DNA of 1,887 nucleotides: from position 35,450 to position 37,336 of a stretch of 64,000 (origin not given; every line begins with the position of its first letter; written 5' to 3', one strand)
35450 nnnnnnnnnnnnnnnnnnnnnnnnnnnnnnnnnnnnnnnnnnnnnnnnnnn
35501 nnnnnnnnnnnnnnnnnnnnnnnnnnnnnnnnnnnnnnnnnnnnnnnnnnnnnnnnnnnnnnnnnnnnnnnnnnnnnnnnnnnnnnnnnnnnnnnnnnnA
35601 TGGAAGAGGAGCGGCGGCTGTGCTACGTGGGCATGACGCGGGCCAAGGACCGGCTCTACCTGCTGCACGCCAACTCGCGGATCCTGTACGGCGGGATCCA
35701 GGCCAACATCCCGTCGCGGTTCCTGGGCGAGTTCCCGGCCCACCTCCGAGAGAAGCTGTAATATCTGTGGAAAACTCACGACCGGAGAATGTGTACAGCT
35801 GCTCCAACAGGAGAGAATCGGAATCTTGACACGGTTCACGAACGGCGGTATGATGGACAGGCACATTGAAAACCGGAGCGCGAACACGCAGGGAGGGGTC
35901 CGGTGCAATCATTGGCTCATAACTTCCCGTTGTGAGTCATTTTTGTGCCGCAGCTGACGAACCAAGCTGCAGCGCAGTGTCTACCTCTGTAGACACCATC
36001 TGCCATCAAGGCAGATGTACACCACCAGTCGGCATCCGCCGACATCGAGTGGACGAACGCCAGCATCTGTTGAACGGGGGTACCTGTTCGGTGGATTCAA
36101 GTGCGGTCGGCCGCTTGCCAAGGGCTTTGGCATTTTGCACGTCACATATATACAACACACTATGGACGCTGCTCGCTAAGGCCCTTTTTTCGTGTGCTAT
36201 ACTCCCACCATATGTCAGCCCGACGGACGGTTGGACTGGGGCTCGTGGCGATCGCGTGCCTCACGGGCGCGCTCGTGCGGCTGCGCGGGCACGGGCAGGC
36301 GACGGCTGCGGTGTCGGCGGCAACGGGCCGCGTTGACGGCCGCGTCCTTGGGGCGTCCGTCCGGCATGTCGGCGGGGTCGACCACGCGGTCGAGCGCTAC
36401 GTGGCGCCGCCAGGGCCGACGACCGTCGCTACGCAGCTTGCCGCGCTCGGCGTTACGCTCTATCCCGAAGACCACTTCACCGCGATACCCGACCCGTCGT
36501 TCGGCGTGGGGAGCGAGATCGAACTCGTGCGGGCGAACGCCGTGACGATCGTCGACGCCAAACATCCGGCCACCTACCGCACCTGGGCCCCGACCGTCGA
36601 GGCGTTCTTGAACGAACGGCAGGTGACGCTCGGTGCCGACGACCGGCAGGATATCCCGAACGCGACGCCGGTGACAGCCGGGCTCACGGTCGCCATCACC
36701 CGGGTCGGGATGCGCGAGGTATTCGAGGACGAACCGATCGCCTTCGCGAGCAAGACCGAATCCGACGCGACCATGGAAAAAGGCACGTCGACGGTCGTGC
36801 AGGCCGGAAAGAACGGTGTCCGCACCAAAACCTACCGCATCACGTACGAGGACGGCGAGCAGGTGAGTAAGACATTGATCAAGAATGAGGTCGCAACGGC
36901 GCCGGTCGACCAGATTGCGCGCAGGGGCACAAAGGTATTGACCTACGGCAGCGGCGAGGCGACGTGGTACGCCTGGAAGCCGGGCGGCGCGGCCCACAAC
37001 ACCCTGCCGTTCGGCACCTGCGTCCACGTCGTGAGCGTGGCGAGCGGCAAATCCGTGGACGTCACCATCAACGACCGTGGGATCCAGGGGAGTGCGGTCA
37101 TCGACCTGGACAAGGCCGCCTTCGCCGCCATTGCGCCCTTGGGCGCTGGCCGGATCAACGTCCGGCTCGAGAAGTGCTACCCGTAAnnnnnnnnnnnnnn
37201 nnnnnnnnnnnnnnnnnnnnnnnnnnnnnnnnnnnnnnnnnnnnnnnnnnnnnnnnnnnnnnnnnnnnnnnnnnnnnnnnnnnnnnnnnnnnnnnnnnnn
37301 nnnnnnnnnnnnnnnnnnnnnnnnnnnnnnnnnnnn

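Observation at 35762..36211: Low-GC, hairpin-dense 450-bp leader upstream of the yabE/rpfB-like cell-wall gene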

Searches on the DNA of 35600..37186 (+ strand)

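Call 5: search_rna_families(source=window, start=35600, end=36400, threshold=evalue, max_evalue=10, show_alignments=5)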
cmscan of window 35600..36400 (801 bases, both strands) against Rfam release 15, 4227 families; matches with E-value up to 10: 4.
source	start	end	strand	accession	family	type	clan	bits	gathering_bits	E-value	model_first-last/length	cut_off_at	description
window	35600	35674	+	RF03531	n00280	Gene; sRNA;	-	20.4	65.2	2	25-101/101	5'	Clostridioides difficile sRNA included into helicase gene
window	35936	36042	-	RF02246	Six3os1_1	Gene; lncRNA;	-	15.1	50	0.94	1-87/87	no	Six3os1 conserved region 1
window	35861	35929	-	RF02051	STnc450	Gene; sRNA;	-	13.2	37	8.9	1-57/57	no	Enterobacterial sRNA STnc450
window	35611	35785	+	RF02042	HOTTIP_3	Gene; lncRNA;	-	9.9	50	0.65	154-353/353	no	HOXA transcript at the distal tip, conserved region 3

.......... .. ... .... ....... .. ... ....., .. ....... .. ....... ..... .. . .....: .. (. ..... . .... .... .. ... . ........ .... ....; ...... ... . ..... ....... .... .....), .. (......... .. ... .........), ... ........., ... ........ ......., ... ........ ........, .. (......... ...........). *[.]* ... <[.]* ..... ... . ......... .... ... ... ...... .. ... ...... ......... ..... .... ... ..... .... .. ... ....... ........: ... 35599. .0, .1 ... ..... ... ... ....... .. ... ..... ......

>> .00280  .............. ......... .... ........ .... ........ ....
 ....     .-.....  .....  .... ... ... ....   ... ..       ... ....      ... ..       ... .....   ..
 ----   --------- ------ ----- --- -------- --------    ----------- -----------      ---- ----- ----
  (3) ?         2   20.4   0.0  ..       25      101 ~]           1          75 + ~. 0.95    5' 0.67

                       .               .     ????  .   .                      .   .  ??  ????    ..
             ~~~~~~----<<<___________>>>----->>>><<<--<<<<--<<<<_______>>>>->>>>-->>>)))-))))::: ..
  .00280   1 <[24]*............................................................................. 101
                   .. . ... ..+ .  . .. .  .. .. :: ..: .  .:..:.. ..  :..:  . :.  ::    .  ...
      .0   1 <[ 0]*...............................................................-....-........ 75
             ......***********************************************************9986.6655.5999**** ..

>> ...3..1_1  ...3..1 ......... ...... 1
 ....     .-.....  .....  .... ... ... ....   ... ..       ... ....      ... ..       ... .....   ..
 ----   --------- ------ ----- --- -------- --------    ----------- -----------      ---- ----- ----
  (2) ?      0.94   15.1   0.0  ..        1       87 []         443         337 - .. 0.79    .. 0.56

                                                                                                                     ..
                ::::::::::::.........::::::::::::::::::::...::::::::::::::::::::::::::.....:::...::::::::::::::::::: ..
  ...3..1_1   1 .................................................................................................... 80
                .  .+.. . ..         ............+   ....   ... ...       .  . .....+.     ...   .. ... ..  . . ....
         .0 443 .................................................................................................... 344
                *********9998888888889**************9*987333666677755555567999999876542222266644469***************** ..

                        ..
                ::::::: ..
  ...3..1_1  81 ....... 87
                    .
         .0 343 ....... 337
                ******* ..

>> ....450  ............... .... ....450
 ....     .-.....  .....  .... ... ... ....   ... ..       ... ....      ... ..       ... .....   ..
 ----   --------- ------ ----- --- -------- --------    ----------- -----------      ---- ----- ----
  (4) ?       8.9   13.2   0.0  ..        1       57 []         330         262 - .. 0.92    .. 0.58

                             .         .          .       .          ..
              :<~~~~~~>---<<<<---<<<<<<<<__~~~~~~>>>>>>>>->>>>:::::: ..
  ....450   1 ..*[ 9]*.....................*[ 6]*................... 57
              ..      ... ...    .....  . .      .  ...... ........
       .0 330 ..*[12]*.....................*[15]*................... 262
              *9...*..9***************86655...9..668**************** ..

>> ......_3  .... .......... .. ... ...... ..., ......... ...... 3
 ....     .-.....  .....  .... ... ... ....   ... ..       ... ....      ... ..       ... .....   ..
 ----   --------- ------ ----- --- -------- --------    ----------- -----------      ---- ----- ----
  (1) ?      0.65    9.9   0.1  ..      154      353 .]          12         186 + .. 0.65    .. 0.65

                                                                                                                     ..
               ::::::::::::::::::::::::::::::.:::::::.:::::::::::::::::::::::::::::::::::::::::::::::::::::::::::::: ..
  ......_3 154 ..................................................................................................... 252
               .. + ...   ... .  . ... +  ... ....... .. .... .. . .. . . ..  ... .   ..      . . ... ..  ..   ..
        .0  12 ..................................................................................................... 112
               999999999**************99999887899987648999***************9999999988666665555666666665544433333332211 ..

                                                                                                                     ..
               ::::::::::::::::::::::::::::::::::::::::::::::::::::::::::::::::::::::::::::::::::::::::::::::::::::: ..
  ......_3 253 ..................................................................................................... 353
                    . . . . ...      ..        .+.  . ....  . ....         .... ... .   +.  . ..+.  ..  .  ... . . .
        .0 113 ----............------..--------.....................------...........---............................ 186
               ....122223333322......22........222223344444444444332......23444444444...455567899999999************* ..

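Call 38: build_rna_model(alignment_id=A3, structure=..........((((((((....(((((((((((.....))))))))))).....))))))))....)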
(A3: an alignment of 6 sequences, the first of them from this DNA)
Model R1 built from alignment A3 (6 sequences, 66 columns); structure: as given.
model positions 63; base pairs 19; branch points 0; effective number of sequences 2.63; information 0.888 bits per position. Calibrated on 0.2 Mb of random sequence (short: E-values are rough).
structure used (alignment columns):
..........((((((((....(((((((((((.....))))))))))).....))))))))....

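Call 39: search_with_rna_model(model_id=R1, sources=[window, L001, L002, L003, L004, L005, L006, L007, L008, L009, L010, L011, L012, L013, L014, L015, L016, L017, L018, L019, L020, L021, L022], max_evalue=10, show_alignments=10)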
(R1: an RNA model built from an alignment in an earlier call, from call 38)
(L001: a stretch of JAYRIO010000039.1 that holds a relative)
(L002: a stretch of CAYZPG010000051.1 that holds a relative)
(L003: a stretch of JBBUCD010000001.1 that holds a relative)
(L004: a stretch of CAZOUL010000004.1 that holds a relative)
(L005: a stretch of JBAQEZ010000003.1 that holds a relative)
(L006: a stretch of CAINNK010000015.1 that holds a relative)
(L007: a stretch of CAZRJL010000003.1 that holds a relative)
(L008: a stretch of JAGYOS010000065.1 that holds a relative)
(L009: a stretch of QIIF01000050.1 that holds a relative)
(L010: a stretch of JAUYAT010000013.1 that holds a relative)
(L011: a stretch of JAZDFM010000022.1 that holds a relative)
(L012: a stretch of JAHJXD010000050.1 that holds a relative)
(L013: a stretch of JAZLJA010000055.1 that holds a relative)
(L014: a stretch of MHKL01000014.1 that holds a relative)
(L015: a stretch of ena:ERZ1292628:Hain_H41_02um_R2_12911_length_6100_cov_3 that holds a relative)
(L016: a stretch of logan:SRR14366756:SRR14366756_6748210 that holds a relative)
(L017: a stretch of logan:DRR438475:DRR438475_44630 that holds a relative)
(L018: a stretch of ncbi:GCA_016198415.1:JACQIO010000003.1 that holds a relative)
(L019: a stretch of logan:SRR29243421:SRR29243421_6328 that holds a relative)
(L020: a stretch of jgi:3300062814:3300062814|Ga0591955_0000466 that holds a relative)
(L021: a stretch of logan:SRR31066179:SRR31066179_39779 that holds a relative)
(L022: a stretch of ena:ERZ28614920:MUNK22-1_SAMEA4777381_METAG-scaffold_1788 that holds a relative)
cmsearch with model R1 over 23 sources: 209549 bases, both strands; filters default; matches with E-value up to 10: 18.
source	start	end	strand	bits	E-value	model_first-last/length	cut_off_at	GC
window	35891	35954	+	86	2.5e-18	1-63/63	no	0.55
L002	1969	2032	+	84.1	7.2e-18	1-63/63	no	0.55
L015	2350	2411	+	79.8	8.5e-17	1-63/63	no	0.5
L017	4819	4881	+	78.6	1.6e-16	1-63/63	no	0.52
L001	2696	2761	+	76.2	6.3e-16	1-63/63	no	0.56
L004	3182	3244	+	75.5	9.4e-16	1-63/63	no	0.56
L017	4825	4887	-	38.1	1.3e-06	1-63/63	no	0.54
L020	5594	5655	+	29.4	0.00017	1-63/63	no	0.69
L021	4033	4094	+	29.4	0.00017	1-63/63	no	0.69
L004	3188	3251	-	25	0.002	1-63/63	no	0.55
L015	2356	2417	-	24.3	0.003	1-63/63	no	0.48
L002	1975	2038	-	19.8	0.038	1-63/63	no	0.52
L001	2706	2757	-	13.8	1.1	11-59/63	no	0.5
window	35901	35950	-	13.7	1.2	11-59/63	no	0.48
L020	5605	5656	-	12.9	1.8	1-63/63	no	0.71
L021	4044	4095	-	12.9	1.8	1-63/63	no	0.71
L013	1926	1971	+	10.9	5.7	1-63/63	no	0.52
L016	1191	1210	-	10.3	8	26-45/63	no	0.5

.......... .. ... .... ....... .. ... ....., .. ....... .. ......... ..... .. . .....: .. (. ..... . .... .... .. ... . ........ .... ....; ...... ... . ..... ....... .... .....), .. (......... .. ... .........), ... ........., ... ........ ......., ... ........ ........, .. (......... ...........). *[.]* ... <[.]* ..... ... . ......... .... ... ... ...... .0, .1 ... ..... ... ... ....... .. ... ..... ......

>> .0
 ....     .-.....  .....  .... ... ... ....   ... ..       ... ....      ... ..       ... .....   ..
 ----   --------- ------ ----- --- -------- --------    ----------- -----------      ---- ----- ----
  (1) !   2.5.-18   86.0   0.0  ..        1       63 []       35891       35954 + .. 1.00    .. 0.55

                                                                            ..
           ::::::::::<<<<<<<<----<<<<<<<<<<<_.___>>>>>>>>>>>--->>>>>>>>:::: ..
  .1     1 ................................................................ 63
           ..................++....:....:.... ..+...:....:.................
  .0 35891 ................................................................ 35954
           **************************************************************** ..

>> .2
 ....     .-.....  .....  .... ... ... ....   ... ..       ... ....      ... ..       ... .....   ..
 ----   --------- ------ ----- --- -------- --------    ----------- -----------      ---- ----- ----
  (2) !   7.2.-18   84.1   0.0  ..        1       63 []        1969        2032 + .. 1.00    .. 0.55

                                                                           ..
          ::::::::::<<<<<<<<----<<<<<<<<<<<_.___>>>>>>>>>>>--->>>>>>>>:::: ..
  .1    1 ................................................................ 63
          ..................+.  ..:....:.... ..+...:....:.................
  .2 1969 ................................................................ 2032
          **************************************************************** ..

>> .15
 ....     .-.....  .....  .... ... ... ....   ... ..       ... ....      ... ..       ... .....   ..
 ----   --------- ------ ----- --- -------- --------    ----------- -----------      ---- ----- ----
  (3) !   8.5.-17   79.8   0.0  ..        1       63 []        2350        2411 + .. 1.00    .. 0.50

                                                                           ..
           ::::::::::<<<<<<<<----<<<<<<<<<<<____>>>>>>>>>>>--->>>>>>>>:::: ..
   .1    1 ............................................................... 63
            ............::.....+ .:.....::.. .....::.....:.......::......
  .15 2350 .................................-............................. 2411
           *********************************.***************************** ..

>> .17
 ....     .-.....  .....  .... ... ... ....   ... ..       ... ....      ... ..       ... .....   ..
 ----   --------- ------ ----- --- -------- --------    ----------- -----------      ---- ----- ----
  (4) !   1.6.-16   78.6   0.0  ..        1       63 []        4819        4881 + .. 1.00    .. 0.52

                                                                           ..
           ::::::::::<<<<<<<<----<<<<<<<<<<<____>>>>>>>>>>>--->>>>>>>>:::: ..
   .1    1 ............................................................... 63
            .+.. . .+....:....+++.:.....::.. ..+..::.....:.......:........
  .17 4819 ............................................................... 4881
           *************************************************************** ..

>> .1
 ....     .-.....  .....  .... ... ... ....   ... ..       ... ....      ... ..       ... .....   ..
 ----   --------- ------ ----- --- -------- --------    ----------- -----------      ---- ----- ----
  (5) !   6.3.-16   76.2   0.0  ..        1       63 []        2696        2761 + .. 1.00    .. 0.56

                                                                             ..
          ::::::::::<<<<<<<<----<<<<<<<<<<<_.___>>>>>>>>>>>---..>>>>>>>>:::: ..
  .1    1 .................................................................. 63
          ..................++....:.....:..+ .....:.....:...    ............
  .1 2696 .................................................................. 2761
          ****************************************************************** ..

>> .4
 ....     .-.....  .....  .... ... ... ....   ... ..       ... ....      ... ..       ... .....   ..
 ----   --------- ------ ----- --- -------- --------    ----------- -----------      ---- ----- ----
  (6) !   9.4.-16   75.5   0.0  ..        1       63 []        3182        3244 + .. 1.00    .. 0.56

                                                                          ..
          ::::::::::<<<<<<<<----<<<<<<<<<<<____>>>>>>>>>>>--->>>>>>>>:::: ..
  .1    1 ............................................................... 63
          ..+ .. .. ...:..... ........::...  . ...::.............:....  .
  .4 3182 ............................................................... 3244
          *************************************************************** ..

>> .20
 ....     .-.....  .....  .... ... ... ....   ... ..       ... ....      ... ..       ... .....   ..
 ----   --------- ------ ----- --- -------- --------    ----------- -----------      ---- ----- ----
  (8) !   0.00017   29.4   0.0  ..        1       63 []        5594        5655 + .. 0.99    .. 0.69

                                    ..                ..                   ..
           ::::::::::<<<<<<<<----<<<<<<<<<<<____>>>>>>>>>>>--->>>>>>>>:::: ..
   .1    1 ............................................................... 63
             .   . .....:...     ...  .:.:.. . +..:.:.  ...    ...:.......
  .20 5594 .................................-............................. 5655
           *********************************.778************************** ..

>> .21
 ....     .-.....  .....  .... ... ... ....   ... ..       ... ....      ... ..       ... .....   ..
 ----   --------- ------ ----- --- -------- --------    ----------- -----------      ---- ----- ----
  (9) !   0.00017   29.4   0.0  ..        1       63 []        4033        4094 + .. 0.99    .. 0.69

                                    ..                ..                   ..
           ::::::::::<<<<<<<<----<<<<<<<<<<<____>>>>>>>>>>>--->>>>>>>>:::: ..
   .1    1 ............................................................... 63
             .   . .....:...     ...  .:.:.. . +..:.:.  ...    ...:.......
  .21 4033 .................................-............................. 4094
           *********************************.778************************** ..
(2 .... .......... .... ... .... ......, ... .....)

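Call 46: search_rna_families(sources=[L001, L002, L004, L015, L017, L020, L026], threshold=evalue, max_evalue=5)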
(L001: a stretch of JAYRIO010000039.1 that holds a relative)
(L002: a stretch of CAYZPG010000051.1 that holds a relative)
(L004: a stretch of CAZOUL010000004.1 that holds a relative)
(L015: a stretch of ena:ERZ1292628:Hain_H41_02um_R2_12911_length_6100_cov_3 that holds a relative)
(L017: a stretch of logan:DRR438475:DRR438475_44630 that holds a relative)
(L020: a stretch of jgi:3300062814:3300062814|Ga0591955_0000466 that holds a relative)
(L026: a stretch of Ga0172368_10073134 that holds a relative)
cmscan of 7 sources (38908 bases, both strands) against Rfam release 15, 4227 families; matches with E-value up to 5: 2.
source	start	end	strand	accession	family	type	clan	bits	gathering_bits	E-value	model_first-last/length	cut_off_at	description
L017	6639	6695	-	RF01550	TB8Cs3H1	Gene; snRNA; snoRNA; HACA-box;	-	21.7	45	2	1-63/63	no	Trypanosomatid snoRNA TB8Cs3H1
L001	3000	3040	-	RF00624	P9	Gene;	-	21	43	2.7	33-73/74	no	Pseudomonas sRNA P9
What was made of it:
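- No ydaO or any other riboswitch match appears at E<=10 (calls 5, 46). No hit to any RNase P, SRP, 6S or tmRNA model at E<=10 (calls 5, 46).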
